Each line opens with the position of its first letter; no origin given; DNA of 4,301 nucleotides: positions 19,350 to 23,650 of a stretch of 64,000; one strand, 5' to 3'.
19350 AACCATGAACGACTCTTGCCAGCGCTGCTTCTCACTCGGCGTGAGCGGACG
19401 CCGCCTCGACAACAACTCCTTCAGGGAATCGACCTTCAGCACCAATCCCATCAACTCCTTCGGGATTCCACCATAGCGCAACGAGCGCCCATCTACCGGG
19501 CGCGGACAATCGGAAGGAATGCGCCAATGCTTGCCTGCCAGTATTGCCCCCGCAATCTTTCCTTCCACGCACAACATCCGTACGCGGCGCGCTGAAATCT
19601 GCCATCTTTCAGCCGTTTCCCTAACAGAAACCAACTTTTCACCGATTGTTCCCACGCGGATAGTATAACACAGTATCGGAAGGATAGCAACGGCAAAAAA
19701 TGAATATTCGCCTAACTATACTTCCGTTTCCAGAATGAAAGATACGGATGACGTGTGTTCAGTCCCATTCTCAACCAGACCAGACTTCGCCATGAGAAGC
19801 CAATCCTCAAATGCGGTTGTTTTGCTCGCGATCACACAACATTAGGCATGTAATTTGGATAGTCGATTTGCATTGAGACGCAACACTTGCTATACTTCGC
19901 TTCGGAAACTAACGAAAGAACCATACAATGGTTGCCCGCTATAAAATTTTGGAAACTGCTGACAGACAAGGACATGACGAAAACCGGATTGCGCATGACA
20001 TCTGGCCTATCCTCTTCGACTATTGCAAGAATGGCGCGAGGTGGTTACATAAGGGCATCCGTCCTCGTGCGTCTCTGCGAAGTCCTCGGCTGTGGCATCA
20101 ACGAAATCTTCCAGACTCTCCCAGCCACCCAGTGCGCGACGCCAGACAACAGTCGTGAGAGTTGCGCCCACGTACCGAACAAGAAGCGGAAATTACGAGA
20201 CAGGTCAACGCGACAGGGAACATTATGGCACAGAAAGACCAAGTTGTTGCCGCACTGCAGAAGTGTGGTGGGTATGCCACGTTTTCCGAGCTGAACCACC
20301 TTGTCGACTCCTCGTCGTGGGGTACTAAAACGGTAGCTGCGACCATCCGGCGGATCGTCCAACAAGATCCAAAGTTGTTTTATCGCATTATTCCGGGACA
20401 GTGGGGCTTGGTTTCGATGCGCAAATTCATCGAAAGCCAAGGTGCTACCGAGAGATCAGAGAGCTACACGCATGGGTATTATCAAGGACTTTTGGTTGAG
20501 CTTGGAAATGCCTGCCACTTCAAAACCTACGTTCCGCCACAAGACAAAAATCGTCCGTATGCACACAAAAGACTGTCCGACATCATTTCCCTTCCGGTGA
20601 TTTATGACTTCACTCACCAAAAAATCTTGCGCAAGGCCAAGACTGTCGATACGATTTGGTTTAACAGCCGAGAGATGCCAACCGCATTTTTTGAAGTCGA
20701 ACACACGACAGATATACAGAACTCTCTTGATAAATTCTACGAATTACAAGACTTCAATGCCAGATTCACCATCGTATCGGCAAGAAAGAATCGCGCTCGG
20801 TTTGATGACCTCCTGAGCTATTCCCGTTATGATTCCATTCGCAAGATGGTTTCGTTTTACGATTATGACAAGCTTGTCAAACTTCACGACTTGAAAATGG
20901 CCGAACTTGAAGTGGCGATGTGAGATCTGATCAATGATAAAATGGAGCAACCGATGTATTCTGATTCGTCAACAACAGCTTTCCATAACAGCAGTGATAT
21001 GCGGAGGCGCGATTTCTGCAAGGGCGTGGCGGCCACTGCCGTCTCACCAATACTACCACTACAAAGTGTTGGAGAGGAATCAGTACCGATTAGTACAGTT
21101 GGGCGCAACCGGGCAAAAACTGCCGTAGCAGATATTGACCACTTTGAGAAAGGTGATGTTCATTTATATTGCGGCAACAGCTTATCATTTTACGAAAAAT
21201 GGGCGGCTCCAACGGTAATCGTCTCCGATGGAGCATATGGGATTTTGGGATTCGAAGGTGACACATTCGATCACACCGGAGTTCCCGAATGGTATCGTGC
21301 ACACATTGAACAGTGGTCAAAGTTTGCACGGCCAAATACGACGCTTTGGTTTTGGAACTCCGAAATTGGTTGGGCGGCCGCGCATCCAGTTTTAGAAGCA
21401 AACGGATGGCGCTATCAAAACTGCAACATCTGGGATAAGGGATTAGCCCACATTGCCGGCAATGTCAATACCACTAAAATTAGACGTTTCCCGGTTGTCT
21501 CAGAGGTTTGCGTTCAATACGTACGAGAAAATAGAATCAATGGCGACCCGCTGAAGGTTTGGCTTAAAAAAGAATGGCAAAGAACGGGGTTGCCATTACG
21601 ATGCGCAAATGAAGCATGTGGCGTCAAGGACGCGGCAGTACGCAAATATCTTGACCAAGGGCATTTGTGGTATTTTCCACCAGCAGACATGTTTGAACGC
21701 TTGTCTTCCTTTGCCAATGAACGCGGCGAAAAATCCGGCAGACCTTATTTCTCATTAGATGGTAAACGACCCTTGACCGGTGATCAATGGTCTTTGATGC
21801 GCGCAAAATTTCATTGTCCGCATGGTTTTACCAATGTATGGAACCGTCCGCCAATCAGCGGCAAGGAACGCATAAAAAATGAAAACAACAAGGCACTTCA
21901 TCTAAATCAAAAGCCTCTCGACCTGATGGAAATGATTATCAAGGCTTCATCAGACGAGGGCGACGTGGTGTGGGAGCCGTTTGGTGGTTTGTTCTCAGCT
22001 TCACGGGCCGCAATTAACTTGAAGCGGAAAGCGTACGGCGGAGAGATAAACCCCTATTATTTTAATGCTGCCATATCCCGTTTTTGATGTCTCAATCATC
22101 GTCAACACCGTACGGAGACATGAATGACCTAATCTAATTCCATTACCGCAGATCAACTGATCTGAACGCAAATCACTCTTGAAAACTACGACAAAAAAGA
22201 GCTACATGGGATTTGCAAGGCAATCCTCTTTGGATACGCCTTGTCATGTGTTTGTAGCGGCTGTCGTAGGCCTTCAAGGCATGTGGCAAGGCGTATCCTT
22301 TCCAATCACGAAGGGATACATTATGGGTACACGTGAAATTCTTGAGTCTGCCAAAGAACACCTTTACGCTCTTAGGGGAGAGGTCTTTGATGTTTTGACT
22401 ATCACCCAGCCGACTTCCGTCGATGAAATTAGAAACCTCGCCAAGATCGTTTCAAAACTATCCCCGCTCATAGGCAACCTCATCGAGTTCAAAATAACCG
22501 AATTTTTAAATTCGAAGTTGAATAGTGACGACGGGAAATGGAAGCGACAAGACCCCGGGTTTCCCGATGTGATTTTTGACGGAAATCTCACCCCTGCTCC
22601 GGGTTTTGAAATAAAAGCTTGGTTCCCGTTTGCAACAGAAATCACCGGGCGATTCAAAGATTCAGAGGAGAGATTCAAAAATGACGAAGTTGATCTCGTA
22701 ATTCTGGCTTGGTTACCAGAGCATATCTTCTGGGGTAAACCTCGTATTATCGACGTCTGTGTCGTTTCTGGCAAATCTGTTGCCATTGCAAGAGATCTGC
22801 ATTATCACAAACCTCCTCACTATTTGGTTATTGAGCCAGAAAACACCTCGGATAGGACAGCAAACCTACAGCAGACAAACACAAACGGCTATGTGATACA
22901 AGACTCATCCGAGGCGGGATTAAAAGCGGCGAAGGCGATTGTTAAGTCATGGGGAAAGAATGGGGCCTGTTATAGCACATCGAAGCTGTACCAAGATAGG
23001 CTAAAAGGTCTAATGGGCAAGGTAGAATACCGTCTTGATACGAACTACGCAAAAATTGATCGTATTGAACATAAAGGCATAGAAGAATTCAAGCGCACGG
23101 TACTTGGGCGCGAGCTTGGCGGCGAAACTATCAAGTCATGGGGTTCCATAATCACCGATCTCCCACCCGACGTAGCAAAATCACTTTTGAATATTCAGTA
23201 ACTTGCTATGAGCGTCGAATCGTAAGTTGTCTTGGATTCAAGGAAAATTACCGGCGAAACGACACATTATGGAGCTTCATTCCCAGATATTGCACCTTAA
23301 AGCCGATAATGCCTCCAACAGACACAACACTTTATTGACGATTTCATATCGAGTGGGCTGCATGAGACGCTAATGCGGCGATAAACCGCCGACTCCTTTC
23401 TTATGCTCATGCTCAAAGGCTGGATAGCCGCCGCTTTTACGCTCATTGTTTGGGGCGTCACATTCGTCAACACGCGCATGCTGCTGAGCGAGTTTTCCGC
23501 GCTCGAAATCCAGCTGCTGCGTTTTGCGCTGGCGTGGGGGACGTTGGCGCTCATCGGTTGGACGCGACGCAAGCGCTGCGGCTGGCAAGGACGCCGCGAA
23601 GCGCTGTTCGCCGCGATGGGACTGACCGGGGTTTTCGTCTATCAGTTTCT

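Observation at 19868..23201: Non-canonical RM-like cassette: HTH + HARE-HTH/nuclease-like protein + atypical methyltransferase + PD-ExK nuclease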

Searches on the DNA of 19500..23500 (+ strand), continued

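Call 109: search_with_rna_model(model_id=R2, sources=[window, L001, L002, L003, L006, L007, L008, L009, L010, L011, L012, L013, L015, L016, L017, L018, L019, L020, L021, L022, L023, L024, L025, L026, L027, L028, L029, L030, L031, L032, L033, L034, L035, L036, L037, L038, L039, L041, L042, L043, L044, L046, L047, L048, L049, L050, L051, L052, L053, L057, L058, L059, L061, L067, L072, L074, L078, L079, L080, L086, L094, L095, L096, L097, L098, L100, L101, L102, L103, L104, L105, L106, L107, L109, L110, L113, L116, L125, L126, L129, L143, L144, L145, L146, L149, L150, L151, L152, L153], max_evalue=5)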
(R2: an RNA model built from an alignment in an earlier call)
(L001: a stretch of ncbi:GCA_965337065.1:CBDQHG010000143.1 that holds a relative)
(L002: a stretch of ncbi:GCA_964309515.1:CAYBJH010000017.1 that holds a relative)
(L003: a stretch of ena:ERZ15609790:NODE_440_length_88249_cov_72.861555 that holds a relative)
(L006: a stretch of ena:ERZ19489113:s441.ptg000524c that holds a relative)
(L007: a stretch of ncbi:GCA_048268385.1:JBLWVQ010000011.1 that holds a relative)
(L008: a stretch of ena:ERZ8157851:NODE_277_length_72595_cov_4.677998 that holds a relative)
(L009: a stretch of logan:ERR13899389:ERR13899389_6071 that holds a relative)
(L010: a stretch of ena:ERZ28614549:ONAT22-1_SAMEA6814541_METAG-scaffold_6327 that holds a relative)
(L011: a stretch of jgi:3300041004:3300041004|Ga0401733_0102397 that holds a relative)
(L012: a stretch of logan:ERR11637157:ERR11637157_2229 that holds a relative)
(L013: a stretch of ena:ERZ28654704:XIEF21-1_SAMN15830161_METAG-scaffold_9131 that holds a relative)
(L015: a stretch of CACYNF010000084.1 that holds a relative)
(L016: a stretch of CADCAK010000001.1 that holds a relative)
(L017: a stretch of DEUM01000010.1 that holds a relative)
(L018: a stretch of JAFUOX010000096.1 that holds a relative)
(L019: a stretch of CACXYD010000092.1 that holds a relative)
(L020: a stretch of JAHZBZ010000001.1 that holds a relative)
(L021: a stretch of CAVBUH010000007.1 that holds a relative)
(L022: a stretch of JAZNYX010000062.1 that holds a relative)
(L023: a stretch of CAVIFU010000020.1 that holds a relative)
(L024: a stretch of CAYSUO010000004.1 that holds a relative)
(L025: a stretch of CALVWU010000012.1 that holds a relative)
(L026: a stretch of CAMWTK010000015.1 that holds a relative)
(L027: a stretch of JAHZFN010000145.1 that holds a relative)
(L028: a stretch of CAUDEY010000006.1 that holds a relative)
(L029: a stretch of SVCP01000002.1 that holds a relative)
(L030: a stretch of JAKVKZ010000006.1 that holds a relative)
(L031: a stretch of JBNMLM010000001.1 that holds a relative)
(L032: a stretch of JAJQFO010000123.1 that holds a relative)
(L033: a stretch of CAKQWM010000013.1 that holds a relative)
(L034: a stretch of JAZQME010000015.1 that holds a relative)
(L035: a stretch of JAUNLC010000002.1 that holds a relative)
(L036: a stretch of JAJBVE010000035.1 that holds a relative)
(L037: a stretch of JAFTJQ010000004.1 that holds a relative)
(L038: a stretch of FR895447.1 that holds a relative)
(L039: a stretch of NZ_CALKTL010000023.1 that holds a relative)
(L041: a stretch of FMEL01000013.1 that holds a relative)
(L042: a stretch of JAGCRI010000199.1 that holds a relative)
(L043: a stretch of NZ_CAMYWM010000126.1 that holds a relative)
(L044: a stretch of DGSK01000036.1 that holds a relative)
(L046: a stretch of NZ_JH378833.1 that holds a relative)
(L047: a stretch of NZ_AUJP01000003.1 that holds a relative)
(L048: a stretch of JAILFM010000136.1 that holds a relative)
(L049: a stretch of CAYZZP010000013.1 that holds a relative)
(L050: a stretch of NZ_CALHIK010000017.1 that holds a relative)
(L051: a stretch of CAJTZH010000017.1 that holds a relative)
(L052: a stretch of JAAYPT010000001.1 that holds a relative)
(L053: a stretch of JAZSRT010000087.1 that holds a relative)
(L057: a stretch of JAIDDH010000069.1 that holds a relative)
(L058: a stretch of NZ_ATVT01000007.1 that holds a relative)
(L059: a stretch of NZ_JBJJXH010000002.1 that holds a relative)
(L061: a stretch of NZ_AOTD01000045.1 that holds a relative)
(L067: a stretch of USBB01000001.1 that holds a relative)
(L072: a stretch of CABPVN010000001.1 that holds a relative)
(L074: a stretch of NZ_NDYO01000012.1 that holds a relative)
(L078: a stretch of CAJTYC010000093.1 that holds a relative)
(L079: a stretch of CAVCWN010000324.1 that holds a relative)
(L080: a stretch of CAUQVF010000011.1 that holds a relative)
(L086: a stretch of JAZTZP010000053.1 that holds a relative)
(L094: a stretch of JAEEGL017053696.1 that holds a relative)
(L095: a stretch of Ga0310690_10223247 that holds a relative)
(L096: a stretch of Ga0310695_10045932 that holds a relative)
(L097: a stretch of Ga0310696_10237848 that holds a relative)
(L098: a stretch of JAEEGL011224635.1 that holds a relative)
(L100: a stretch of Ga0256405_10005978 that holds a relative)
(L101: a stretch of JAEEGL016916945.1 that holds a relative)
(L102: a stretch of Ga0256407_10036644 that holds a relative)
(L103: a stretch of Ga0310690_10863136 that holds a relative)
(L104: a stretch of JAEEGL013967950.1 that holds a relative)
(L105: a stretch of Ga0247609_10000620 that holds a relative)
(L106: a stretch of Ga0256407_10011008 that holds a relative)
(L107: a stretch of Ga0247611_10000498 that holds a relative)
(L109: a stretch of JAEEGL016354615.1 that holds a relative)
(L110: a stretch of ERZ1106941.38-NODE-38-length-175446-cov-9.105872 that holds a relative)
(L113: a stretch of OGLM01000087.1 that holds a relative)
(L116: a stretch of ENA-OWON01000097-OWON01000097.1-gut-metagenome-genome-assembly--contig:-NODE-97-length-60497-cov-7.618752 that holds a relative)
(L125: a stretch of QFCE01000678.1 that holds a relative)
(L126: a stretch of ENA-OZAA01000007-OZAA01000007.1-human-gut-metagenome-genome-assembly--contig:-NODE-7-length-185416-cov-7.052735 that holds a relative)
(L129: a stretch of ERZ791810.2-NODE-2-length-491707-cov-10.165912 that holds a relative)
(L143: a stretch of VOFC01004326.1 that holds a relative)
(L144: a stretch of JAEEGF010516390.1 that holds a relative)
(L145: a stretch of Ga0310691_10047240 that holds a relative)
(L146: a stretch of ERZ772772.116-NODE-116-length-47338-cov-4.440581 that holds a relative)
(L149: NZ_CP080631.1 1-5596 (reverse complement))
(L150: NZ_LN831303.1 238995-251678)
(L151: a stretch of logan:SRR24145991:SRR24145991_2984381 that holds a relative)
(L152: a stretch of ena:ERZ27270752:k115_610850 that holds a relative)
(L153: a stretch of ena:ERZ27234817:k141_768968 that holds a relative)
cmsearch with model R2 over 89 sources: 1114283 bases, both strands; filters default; matches with E-value up to 5: 16.
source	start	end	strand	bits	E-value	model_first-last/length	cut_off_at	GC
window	22168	22328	+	169.6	2.4e-35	1-159/159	no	0.46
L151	1258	1418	+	167.8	6.1e-35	1-159/159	no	0.46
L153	1699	1859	+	151.9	2.5e-31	1-159/159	no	0.5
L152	1487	1639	+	142.1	4e-29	1-159/159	no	0.52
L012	4784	4953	-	124.2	4.7e-25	1-159/159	no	0.48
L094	120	310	+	93.3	4.7e-18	1-159/159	no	0.52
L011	282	444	+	27.2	0.0046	1-159/159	no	0.47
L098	5103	5265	+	27.2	0.0046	1-159/159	no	0.47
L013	458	619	+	24.4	0.02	1-159/159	no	0.49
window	22232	22298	-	22.5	0.054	66-132/159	no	0.55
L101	2742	2905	+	18.1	0.53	1-159/159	no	0.48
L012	4813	4883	+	17.2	0.87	66-132/159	no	0.59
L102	98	259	+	17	0.96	1-159/159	no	0.49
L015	468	632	+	16.7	1.1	1-159/159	no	0.47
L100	3724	3888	+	16.7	1.1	1-159/159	no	0.47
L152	1548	1614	-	14.4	3.6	66-132/159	no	0.6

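Call 110: search_with_rna_model(model_id=R2, sources=[L011, L013, L101, L102, L015], max_evalue=1, show_alignments=3)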
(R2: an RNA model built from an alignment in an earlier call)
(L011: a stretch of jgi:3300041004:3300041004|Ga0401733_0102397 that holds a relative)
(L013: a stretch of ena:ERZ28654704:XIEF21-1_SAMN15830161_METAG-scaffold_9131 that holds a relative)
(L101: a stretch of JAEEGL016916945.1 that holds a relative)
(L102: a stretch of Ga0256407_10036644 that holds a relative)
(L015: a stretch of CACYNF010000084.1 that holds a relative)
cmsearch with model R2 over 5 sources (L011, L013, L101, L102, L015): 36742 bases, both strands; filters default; matches with E-value up to 1: 5.
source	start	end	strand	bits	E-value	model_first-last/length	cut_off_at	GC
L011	282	444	+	27.2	0.00015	1-159/159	no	0.47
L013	458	619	+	24.4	0.00066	1-159/159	no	0.49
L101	2742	2905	+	18.1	0.017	1-159/159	no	0.48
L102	98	259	+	17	0.032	1-159/159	no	0.49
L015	468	632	+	16.7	0.036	1-159/159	no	0.47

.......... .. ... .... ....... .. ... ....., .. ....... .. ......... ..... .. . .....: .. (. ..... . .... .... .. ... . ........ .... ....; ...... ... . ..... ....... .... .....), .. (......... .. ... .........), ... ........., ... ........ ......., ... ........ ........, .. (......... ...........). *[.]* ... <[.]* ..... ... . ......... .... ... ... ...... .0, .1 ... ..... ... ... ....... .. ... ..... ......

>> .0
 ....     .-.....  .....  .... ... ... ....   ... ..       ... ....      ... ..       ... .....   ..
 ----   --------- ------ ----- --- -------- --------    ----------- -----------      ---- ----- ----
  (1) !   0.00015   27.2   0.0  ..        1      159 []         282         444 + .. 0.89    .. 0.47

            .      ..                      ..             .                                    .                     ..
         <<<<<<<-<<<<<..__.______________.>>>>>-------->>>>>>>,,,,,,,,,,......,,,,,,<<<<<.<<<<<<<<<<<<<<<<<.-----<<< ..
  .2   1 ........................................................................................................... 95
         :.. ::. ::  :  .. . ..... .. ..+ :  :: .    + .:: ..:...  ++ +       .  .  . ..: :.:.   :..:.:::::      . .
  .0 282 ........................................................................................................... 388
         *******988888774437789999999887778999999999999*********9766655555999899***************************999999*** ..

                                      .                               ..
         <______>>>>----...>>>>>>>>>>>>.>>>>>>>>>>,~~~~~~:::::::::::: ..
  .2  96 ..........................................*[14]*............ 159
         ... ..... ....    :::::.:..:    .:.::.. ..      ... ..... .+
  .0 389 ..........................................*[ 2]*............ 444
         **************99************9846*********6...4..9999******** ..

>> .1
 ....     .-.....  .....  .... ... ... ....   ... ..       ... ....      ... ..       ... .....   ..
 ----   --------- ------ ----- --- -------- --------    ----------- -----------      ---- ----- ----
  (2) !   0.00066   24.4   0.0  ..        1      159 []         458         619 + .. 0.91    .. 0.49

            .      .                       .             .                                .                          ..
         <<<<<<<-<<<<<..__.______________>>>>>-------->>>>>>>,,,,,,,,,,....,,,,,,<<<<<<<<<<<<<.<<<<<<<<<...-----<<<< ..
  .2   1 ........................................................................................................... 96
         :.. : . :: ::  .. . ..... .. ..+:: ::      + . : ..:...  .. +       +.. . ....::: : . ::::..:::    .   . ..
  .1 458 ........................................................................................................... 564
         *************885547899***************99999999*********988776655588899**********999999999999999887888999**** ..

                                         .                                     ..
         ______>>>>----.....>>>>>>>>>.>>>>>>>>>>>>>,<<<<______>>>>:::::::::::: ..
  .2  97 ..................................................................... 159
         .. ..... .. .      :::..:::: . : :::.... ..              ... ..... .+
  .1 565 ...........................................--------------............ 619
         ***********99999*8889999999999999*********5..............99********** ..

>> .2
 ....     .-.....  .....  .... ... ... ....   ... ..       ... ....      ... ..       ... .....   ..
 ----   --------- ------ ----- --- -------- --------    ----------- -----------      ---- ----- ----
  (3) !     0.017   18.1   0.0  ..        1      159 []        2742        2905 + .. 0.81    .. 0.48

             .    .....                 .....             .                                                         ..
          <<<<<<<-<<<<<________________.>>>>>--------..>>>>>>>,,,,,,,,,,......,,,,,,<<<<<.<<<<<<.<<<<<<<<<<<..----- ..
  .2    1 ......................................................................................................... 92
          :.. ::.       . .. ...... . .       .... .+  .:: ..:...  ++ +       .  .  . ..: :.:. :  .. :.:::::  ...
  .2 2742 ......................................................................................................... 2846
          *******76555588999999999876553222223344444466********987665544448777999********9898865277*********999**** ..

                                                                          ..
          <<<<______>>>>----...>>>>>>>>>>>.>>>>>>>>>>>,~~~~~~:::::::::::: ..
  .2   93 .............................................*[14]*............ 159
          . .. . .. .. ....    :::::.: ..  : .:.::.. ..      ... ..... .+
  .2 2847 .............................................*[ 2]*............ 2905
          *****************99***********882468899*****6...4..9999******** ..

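Call 111: search_with_rna_model(model_id=R2, sources=[window, L151, L152, L153, L012, L094, L011, L013, L101, L102, L015], max_evalue=0.5, make_alignment=true)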
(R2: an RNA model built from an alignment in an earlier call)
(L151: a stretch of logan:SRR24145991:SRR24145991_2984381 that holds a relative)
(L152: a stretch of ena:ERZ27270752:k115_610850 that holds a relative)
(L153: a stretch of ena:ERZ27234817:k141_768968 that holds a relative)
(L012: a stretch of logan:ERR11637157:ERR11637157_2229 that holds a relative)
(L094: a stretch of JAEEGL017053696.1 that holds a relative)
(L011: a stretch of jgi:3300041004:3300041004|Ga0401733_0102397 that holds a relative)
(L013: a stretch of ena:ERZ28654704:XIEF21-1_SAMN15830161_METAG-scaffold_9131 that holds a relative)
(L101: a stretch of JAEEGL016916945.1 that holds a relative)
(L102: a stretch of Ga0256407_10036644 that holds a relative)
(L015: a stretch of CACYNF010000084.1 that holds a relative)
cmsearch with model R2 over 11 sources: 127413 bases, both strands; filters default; matches with E-value up to 0.5: 14.
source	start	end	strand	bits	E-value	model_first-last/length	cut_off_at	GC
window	22168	22328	+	169.6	2.7e-36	1-159/159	no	0.46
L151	1258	1418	+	167.8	7e-36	1-159/159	no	0.46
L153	1699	1859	+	151.9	2.8e-32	1-159/159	no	0.5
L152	1487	1639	+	142.1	4.6e-30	1-159/159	no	0.52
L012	4784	4953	-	124.2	5.4e-26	1-159/159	no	0.48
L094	120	310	+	93.3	5.4e-19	1-159/159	no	0.52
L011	282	444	+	27.2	0.00053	1-159/159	no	0.47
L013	458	619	+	24.4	0.0023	1-159/159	no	0.49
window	22232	22298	-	22.5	0.0061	66-132/159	no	0.55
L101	2742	2905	+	18.1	0.06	1-159/159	no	0.48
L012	4813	4883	+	17.2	0.1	66-132/159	no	0.59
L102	98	259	+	17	0.11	1-159/159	no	0.49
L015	468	632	+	16.7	0.13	1-159/159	no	0.47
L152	1548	1614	-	14.4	0.42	66-132/159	no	0.6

Alignment A13: 14 matches aligned to the model, 239 columns, each read 5' to 3' on its own strand. Consensus structure (alignment columns), stored with it:
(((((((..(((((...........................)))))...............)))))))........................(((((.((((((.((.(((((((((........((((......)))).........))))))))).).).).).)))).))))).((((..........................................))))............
